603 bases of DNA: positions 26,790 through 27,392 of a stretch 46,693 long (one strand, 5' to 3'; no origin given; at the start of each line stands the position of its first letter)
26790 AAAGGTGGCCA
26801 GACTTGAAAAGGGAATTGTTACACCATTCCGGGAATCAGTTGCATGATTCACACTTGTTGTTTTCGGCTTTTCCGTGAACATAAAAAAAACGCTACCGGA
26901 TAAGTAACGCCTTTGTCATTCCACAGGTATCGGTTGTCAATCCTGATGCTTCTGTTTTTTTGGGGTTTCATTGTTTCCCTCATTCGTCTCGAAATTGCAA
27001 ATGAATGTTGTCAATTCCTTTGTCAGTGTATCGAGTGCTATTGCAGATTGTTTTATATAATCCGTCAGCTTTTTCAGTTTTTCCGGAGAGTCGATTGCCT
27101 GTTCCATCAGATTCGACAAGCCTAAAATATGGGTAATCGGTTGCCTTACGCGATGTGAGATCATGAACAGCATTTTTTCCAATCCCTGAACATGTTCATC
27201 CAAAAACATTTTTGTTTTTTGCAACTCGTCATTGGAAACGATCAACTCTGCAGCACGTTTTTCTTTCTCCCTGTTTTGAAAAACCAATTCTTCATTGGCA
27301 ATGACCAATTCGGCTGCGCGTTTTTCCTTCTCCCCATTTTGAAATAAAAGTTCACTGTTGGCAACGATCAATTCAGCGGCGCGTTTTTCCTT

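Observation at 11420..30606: A 21-residue coiled-coil repeat family links one hybrid kinase to two kinase-less DHp proteins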

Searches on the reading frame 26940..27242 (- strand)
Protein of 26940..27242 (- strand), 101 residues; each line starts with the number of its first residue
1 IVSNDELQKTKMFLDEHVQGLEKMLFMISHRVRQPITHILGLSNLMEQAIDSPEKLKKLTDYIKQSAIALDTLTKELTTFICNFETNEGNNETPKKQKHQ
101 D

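Call 12: find_homologous_proteins(query=window:26940-27242:-, max_evalue=0.001)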
Query seq(101 aa) (101 aa): 2 proteins with E <= 0.001 among 2 candidates.
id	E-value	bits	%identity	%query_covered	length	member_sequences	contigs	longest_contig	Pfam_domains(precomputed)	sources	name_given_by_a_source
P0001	7.2e-23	98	58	84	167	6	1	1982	PF00512.32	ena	-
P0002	6.9e-17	79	53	76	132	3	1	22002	PF00512.32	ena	-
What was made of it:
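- Tried and rejected: The word-index homolog search with the C-terminal domain alone found only 2 proteins (call 12).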

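Call 16: search_solved_structures(query=A1, max_evalue=1, show_alignments=3)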
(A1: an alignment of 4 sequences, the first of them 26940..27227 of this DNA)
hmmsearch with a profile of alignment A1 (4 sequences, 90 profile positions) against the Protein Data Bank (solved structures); distinct sequences matched with E-value up to 1: 11.
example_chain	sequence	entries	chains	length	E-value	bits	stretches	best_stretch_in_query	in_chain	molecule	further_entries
3a0r_A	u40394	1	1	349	7.3e-06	28.9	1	6-78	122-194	Sensor protein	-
7z8n_A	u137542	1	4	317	0.00019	24.4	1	18-75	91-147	Histidine kinase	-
7n0e_A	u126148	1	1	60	0.00025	24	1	20-75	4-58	Histidine kinase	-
4mt8_A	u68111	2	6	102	0.0026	20.7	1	3-64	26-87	Ethylene response sensor 1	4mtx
4jas_A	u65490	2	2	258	0.042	16.9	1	17-83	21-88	Histidine kinase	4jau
8f71_A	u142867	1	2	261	0.048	16.7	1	8-75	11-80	Histidine kinase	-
4h0f_A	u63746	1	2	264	0.65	13.1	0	5-64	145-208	Laminin-binding surface protein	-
3hjt_A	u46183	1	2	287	0.7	13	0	5-64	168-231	Lmb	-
3gi1_A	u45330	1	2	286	0.7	12.9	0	5-64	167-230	Laminin-binding protein of group A streptococci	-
8ga9_A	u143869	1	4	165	0.87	12.7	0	40-72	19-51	C4HR1_4r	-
8c0d_B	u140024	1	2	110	0.9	12.6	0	47-65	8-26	DDRGK domain-containing protein 1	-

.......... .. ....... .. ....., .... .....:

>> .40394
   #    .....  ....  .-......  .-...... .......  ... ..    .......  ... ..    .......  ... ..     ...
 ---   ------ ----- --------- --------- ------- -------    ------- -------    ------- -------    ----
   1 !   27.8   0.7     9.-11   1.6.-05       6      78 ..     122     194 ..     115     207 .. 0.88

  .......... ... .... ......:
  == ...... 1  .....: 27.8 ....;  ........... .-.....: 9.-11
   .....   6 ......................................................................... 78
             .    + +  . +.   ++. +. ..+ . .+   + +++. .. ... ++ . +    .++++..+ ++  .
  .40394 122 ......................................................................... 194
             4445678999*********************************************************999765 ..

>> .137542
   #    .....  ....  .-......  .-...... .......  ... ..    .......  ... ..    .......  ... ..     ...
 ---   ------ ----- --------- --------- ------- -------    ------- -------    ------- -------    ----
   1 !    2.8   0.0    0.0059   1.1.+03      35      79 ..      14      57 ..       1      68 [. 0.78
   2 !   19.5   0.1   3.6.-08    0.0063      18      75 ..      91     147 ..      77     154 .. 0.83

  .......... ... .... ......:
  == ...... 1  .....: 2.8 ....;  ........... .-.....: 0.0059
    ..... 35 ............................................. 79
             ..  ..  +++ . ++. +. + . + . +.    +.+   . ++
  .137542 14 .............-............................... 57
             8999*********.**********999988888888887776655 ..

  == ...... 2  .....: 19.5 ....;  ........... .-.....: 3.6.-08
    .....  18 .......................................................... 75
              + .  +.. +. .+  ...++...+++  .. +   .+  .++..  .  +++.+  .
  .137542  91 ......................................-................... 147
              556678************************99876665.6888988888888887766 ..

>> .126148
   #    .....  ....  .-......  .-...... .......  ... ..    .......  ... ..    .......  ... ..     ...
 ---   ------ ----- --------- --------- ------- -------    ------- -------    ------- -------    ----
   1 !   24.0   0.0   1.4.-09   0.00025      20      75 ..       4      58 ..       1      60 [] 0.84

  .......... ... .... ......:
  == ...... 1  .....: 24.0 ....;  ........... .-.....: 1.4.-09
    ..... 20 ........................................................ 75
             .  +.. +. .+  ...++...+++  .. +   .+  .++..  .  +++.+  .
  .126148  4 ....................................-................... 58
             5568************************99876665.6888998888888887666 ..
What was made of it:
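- On HisKA (Pfam PF00512) DHp domain: The family profile hits solved DHp domains (ThkA, E 7e-6) (call 16).
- The profile hits solved DHp domains: ThkA 3a0r at E 7e-6, and 7z8n/7n0e (call 16).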

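Call 21: search_protein_representatives(alignment_id=A1)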
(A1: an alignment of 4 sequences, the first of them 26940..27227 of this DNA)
Query: 4 sequences, 90 profile positions. Proteins with E-value up to 0.001 (for the whole library): 2070; up to 1e-10: 349; up to 1e-30: 6. The best 150 are listed.
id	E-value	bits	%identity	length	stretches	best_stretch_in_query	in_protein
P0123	2.2e-33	130.0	-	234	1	1-87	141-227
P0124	7.1e-33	128.4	-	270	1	1-90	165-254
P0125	1.9e-31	123.8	-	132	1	1-83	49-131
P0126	2.4e-31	123.5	-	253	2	6-78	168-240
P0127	4.3e-31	122.6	-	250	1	1-87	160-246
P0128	5.0e-31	122.5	-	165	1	2-86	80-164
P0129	3.4e-30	119.8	-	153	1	2-85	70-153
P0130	6.3e-30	118.9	-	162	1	4-86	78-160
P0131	2.5e-29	117.0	-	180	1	2-83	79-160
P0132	3.6e-29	116.5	-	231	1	1-85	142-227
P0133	6.0e-29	115.8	-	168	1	1-85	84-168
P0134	7.0e-29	115.6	-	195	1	2-84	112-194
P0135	7.6e-29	115.5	-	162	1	2-87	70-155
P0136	1.9e-28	114.1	-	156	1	2-86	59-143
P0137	2.7e-28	113.7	-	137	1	3-86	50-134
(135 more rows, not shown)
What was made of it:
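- In all 150 best hits the domain lies at the C-terminus, in proteins of 70-826 aa (call 21).
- Tried and rejected: The exhaustive profile search was needed (call 21).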

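Call 26: search_protein_families(library=pfam, alignment_id=A2, max_evalue=0.001)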
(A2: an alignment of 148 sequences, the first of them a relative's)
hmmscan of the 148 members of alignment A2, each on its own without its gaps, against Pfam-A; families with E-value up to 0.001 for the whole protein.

A. member 1, P0123 (234 aa): 0 families

B. families by the number of members that match (of 148 scanned): 24 families
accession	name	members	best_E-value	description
PF00512.31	HisKA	96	4.6e-10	His Kinase A (phospho-acceptor) domain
PF08448.16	PAS_4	30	3.2e-44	PAS fold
PF13426.13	PAS_9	28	1.3e-50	PAS domain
PF00989.32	PAS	27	3.5e-45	PAS fold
PF08447.18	PAS_3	25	1.1e-41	PAS fold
PF13188.13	PAS_8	15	5.1e-27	PAS domain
PF05227.19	CHASE3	11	5.9e-41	CHASE3 domain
PF24820.1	Diguanyl_cycl_sensor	6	4.3e-11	Diguanylate cyclase-like sensor domain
PF00072.30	Response_reg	5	1.5e-29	Response regulator receiver domain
PF12860.13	PAS_7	4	8.8e-08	PAS fold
PF13493.11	DUF4118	1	1.1e-15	Domain of unknown function (DUF4118)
PF03924.19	CHASE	1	1.4e-07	CHASE domain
PF06260.17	DUF1024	1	8e-06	Protein of unknown function (DUF1024)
PF18095.7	PAS_12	1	1.3e-05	UPF0242 C-terminal PAS-like domain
PF08064.18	UME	1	1.9e-05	UME (NUC010) domain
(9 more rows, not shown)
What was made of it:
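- On HisKA (Pfam PF00512) DHp domain: 96 of 148 family representatives hit HisKA at E<=1e-3 (call 26).
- On Sensor histidine kinase (functional autokinase): 0 of 148 representatives have it (call 26).
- Pfam on 148 of them: 0 with HATPase_c, 96 with HisKA, about 30 with PAS, 11 with CHASE3 and 5 with REC (call 26).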

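Call 27: find_related_loci(query=A1, collection=genome_contigs, flank=8000)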
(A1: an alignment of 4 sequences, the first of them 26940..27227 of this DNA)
Query A1 (96 aa) in genome_contigs; peptide patterns used: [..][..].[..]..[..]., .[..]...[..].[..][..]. (x = any residue, [..] = any of these).
165 stretches matched a pattern; 86 encode a relative of the query (tblastn E <= 1e-3); the best 80 are kept; 80 distinct loci.
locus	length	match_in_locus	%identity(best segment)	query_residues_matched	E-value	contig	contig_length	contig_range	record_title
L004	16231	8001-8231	64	1-77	5e-31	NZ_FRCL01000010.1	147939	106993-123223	Flavobacterium xinjiangense strain CGMCC 1.2749, whole genome shotgun sequence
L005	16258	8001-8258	57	2-88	6e-30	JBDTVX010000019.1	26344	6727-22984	MAG: Ferruginibacter sp. isolate cluster3_bin.78 NODE_5820_length_26344_cov_6.776903, whole genome shotgun sequence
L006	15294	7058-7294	59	2-80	1e-29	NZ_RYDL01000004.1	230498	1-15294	Flavobacterium sp. RSP15 NODE_4_length_230498_cov_156.555991, whole genome shotgun sequence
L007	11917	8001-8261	56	1-88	7e-29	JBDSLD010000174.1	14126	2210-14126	MAG: Ferruginibacter sp. isolate cluster1_bin.361 k127_13701590, whole genome shotgun sequence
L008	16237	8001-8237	58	1-79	4e-28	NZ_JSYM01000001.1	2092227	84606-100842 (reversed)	Flavobacterium sp. AED Contig01, whole genome shotgun sequence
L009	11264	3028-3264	56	1-79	1e-27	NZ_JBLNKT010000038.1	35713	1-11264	Flavobacterium sp. GB2R13 L37_38, whole genome shotgun sequence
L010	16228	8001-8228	58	2-77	1e-27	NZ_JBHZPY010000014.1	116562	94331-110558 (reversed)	Flavobacterium zhoui strain ZS1P70 L34_14, whole genome shotgun sequence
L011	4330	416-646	58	1-77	8e-28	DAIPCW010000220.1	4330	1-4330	MAG TPA_asm: Sphingobacteriaceae bacterium isolate CTOTU41441 NODE_14857_length_4330_cov_7.759766, whole genome shotgun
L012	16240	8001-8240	53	1-80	2e-27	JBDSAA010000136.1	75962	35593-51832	MAG: Ferruginibacter sp. isolate cluster1_bin.1 k127_13731937, whole genome shotgun sequence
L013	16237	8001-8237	56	11-90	1e-27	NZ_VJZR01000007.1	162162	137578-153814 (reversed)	Flavobacterium franklandianum strain LB3P56 NODE_7_length_162162_cov_131.162581, whole genome shotgun sequence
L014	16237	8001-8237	52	2-80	1e-27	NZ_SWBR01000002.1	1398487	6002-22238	Pedobacter polaris strain RP-3-22 contig2, whole genome shotgun sequence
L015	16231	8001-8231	60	1-77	1e-27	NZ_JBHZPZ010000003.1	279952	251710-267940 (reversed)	Flavobacterium xylosi strain LS2P90 L20_3, whole genome shotgun sequence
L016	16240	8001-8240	58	1-79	1e-27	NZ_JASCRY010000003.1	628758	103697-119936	Flavobacterium yafengii strain LB2P87 L02_3, whole genome shotgun sequence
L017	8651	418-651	56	1-78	2e-27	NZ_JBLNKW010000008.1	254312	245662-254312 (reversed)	Flavobacterium sp. ZT3R17 L21_8, whole genome shotgun sequence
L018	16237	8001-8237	57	2-80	2e-27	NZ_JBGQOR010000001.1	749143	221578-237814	Flavobacterium sp. W20_MBD1_R3 NODE_1_length_749143_cov_211.490004, whole genome shotgun sequence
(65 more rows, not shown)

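Call 30: search_protein_families(library=pfam, proteins=[L008:5083-5808:+, L008:6143-6421:+, L008:6478-6825:+, L008:6827-7165:+, L008:7263-8273:+, L008:8712-10403:+, L008:10408-12441:+, L008:12680-13168:+, L008:13158-13604:+, L008:13710-14696:-], max_evalue=0.001)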
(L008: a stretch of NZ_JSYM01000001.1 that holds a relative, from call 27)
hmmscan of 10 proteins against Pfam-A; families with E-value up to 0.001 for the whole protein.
L008:5083-5808:+ (241 aa): 2 families
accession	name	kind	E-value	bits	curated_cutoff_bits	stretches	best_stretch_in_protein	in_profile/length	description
PF13568.12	OMP_b-brl_2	-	1.2e-29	104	27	1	54-214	2-173/175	Outer membrane protein beta-barrel domain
PF13505.12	OMP_b-brl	-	8.2e-15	55.8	28.7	1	42-238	3-172/175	Outer membrane protein beta-barrel domain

L008:6143-6421:+ (92 aa): 1 family
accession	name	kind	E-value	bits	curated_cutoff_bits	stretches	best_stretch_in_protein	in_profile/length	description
PF12732.12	YtxH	-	1.6e-17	64.2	37.5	1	7-88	1-67/71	YtxH-like protein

L008:6478-6825:+ (115 aa): 0 families

L008:6827-7165:+ (112 aa): 0 families

L008:7263-8273:+ (336 aa): 2 families
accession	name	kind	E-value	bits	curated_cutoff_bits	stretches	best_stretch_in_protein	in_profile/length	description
PF24081.1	PH_SLA1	-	6.1e-07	30.2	27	0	129-193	15-77/91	SLA1-like, PH domain-like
PF00512.31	HisKA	-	0.0001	22.7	26.9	1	268-318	8-57/66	His Kinase A (phospho-acceptor) domain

L008:8712-10403:+ (563 aa): 2 families
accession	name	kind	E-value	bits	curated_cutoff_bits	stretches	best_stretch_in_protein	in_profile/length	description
PF13205.12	Big_5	-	9.5e-66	219.6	23.6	3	34-131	5-105/105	Bacterial Ig-like domain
PF11999.13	Ice_binding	-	2.8e-48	164.8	28.7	1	358-559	1-207/208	Ice-binding-like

L008:10408-12441:+ (677 aa): 3 families
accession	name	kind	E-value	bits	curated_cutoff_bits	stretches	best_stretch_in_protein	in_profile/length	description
PF13568.12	OMP_b-brl_2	-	8.2e-11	42.7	27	1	45-215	6-157/175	Outer membrane protein beta-barrel domain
PF00691.25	OmpA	-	2.7e-09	37.7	27.2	1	594-666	32-98/98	OmpA family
PF13505.12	OMP_b-brl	-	0.00025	21.7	28.7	0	34-214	8-140/175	Outer membrane protein beta-barrel domain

L008:12680-13168:+ (162 aa): 2 families
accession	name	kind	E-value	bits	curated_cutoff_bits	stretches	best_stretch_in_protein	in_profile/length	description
PF12680.13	SnoaL_2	-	9.1e-12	45.9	27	1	12-113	2-102/102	SnoaL-like domain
PF13474.12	SnoaL_3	-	1.3e-05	25.9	22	1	9-86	3-80/121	SnoaL-like domain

L008:13158-13604:+ (148 aa): 2 families
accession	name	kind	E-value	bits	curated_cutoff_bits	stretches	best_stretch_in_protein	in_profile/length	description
PF07609.16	DUF1572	-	3.1e-08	34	23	1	26-145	29-148/163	Protein of unknown function (DUF1572)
PF12867.12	DinB_2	-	4.5e-05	24.3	24.8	1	35-139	26-128/128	DinB superfamily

L008:13710-14696:- (328 aa): 2 families
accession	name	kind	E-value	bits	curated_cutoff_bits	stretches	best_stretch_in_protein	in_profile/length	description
PF13378.12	MR_MLE_C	-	7.3e-30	104.8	29.4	1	109-308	2-201/219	Enolase C-terminal domain-like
PF21508.2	MenC_N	-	1.8e-05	25.2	27.3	1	2-73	25-92/94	MenC, N-terminal domain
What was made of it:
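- Tried and rejected: Pfam shows a Big_5/ice-binding protein and an OmpA-like protein instead (call 30).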

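Call 50: search_protein_families(library=pfam, alignment_id=A4, max_evalue=0.0001)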
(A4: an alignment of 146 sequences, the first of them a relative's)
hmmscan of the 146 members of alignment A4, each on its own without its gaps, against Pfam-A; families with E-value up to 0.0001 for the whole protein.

A. member 1, L004:6278-6622:+ (115 aa): 0 families

B. families by the number of members that match (of 146 scanned): 209 families (the first 25 are shown)
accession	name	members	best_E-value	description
PF00072.30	Response_reg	9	2e-29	Response regulator receiver domain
PF02518.31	HATPase_c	8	2.2e-27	Histidine kinase-, DNA gyrase B-, and HSP90-like ATPase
PF00512.31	HisKA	8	1.4e-15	His Kinase A (phospho-acceptor) domain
PF18962.6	Por_Secre_tail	4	2.2e-12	Secretion system C-terminal sorting domain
PF00583.31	Acetyltransf_1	4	1.2e-11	Acetyltransferase (GNAT) family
PF11999.13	Ice_binding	3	2e-40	Ice-binding-like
PF08447.18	PAS_3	3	3.5e-31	PAS fold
PF01266.30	DAO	3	1.3e-25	FAD dependent oxidoreductase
PF13424.12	TPR_12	3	2.9e-24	Tetratricopeptide repeat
PF00989.32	PAS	3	2.1e-19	PAS fold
PF12833.13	HTH_18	3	1.2e-18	Helix-turn-helix domain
PF13426.13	PAS_9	3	3.2e-18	PAS domain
PF00515.34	TPR_1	3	4.3e-18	Tetratricopeptide repeat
PF07719.23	TPR_2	3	5.2e-18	Tetratricopeptide repeat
PF00165.29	HTH_AraC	3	7.3e-14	Bacterial regulatory helix-turn-helix proteins, AraC family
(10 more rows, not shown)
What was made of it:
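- REC, HATPase_c and HisKA are the commonest families among 146 neighbouring genes (call 50).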
